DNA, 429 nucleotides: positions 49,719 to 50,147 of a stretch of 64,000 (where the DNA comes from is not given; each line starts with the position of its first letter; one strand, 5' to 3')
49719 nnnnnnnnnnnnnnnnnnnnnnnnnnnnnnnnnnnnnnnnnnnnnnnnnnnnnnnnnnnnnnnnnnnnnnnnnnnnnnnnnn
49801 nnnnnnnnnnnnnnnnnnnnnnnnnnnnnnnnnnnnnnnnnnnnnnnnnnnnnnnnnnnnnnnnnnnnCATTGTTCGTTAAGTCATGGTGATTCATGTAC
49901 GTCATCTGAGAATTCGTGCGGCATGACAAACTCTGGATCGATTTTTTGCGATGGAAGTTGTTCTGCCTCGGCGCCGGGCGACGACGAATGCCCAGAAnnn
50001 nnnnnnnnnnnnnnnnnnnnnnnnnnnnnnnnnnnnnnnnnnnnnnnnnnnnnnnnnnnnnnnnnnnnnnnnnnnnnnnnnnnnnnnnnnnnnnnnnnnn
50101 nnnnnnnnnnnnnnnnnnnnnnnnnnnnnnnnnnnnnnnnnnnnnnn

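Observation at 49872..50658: Six tandem 43-aa, six-cysteine repeats in a membrane-anchored surface protein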

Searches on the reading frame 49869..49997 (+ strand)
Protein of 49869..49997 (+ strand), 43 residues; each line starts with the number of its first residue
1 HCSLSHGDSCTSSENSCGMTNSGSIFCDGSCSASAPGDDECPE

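Call 20: search_solved_structures(query=A1, max_evalue=10, show_alignments=2)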
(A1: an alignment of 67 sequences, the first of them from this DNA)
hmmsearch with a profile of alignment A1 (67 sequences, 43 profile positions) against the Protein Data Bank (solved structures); distinct sequences matched with E-value up to 10: 0.

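Call 28: search_protein_representatives(alignment_id=A1)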
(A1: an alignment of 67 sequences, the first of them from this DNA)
Query: 67 sequences, 43 profile positions. Proteins with E-value up to 0.001 (for the whole library): 636; up to 1e-10: 331; up to 1e-30: 76. The best 150 are listed.
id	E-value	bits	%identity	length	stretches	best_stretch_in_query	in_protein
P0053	1.3e-201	668.1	-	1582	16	2-39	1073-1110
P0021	2.5e-194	644.8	-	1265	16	3-43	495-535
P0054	5.0e-179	595.8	-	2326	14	2-38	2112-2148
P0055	6.1e-161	537.9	-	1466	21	2-42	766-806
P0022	9.0e-141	473.4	-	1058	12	2-42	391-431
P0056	4.9e-121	410.2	-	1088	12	4-42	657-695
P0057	3.5e-111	378.7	-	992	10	2-42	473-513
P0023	3.3e-108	369.2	-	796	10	3-42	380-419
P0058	4.0e-105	359.3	-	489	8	2-43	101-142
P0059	3.2e-100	343.6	-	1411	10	2-42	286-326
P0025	9.3e-94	322.9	-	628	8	1-42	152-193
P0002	7.3e-86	297.6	-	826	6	1-42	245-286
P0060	1.7e-84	293.3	-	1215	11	2-42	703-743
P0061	6.7e-73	256.1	-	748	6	2-43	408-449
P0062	4.2e-69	244.0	-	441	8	4-43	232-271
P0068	5.9e-59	211.5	-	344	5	2-42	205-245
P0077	1.7e-44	165.3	-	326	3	2-43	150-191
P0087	9.3e-39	146.9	-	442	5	2-42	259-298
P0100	8.0e-35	134.3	-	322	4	2-42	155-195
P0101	1.2e-34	133.7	-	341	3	2-41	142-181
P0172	9.3e-23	95.6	-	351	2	2-41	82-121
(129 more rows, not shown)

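Call 43: search_protein_families(library=pfam, proteins=[P0053, P0054, P0055, P0056, P0057, P0059], max_evalue=0.001)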
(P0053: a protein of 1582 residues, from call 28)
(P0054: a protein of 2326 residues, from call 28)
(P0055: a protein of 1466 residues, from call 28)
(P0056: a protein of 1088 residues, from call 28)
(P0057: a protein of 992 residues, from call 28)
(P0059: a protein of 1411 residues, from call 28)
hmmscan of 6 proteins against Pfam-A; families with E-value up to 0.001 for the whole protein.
P0053 (1582 aa): 5 families
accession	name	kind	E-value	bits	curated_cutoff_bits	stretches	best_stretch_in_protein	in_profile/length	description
PF22352.2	K319L-like_PKD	-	6.2e-40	135.5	27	3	431-514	1-83/84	K319L-like, PKD domain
PF18911.6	PKD_4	-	6.8e-26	90.6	27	3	424-474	1-51/85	PKD domain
PF21027.3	Sde0182_C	-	4.1e-15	56.6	27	0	252-311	3-69/83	Cellulose-binding protein Sde0182, C-terminal domain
PF17963.7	Big_9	-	1.3e-10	42.5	23.6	0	328-415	1-86/89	Bacterial Ig domain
PF18998.6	Flg_new_2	-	7e-06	26.4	23.6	1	521-601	3-72/73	Divergent InlB B-repeat domain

P0054 (2326 aa): 11 families
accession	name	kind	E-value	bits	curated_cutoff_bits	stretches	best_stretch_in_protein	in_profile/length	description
PF22352.2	K319L-like_PKD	-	4.3e-234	757.7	27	13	768-852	1-84/84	K319L-like, PKD domain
PF18911.6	PKD_4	-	1.3e-98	323.6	27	12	294-384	2-85/85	PKD domain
PF21027.3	Sde0182_C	-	1.8e-68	227.6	27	0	686-747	2-69/83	Cellulose-binding protein Sde0182, C-terminal domain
PF17963.7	Big_9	-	7e-64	213.2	23.6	11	296-383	4-89/89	Bacterial Ig domain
PF02010.21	REJ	-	1.3e-46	159.6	25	7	1095-1318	39-293/452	REJ domain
PF17892.7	Cadherin_5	-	1.1e-10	41.7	26.5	0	761-852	2-97/98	Cadherin-like domain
PF20242.3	Emfourin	-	2e-08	34.9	27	0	1277-1324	38-81/91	Emfourin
PF13567.11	DUF4131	-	1.2e-07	32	31.6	0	728-765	77-117/165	Domain of unknown function (DUF4131)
PF18998.6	Flg_new_2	-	3.3e-07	30.6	23.6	1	1416-1494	2-69/73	Divergent InlB B-repeat domain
PF12517.13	DUF3720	-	6.9e-07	30.6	25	0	372-420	21-70/99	Protein of unknown function (DUF3720)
PF16184.11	Cadherin_3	-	0.00083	19.7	25.5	0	266-287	84-105/106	Cadherin-like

P0055 (1466 aa): 4 families
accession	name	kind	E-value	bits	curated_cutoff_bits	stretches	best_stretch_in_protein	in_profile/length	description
PF22073.2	Cep192_D4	-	8.8e-11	42.4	35.5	1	1228-1306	8-91/112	Cep192 domain 4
PF15780.11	ASH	-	1.9e-06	28.4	27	1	1231-1303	14-84/98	Abnormal spindle-like microcephaly-assoc'd, ASPM-SPD-2-Hydin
PF22067.2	Cep192_D3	-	0.00036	21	27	0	1237-1306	14-80/99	Cep192 domain 3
PF22544.2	HYDIN_VesB_CFA65-like_Ig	-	0.00065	20.3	25.5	1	1231-1306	10-83/100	HYDIN/CFA65/VesB-like, Ig-like domain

P0056 (1088 aa): 5 families
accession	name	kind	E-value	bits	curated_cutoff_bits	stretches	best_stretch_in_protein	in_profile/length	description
PF24517.2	CBM96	-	2.7e-22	79.8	26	1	35-200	2-162/164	Carbohydrate-binding module family 96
PF02412.23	TSP_3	-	1.2e-13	51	25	1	495-530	1-36/36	Thrombospondin type 3 repeat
PF11617.13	Cu-binding_MopE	-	4.7e-10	40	27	2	223-250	3-30/30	Putative metal-binding motif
PF17963.7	Big_9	-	5.1e-10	40.5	23.6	1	873-954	3-88/89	Bacterial Ig domain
PF17892.7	Cadherin_5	-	0.00031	21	26.5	1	909-956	49-97/98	Cadherin-like domain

P0057 (992 aa): 0 families

P0059 (1411 aa): 0 families

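Call 78: find_homologous_proteins(query=A1, max_evalue=0.000001)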
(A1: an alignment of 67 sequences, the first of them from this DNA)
Query A1 (67 sequences): 43 candidates shared short words with the query, none scored E <= 0.000001.

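Call 80: search_protein_families(library=pfam, proteins=[P0077, P0101, P0172, P0087, P0068, P0100], max_evalue=0.1)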
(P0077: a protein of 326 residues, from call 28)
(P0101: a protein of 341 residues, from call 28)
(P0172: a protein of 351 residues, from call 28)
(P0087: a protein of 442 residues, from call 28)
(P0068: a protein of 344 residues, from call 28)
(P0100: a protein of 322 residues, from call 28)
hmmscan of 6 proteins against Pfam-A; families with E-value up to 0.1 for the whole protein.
P0077 (326 aa): 2 families
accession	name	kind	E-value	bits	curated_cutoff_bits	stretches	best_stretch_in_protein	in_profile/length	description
PF19030.6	TSP1_ADAMTS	-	1.6e-10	41.5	23.8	1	97-149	1-55/55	Thrombospondin type 1 domain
PF22934.1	SPRTN_ZBD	-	0.067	13.7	27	0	174-184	5-15/48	Spartan-like zinc binding domain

P0101 (341 aa): 1 family
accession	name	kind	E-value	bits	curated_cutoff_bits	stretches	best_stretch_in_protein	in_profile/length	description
PF19030.6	TSP1_ADAMTS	-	1.6e-10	41.5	23.8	1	89-141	1-55/55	Thrombospondin type 1 domain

P0172 (351 aa): 2 families
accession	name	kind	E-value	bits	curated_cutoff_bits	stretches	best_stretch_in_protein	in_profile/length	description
PF19030.6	TSP1_ADAMTS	-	2.4e-05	25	23.8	1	127-177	1-51/55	Thrombospondin type 1 domain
PF14344.12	DUF4397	-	0.019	16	30.6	1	291-313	27-52/119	Domain of unknown function (DUF4397)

P0087 (442 aa): 0 families

P0068 (344 aa): 2 families
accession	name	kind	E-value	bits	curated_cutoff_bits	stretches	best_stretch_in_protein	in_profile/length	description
PF22934.1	SPRTN_ZBD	-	0.055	14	27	0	193-203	5-15/48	Spartan-like zinc binding domain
PF21744.3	BAHCC1-like_Tudor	-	0.065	13.6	28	0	257-289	3-33/69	BAHCC1-like, Tudor domain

P0100 (322 aa): 0 families
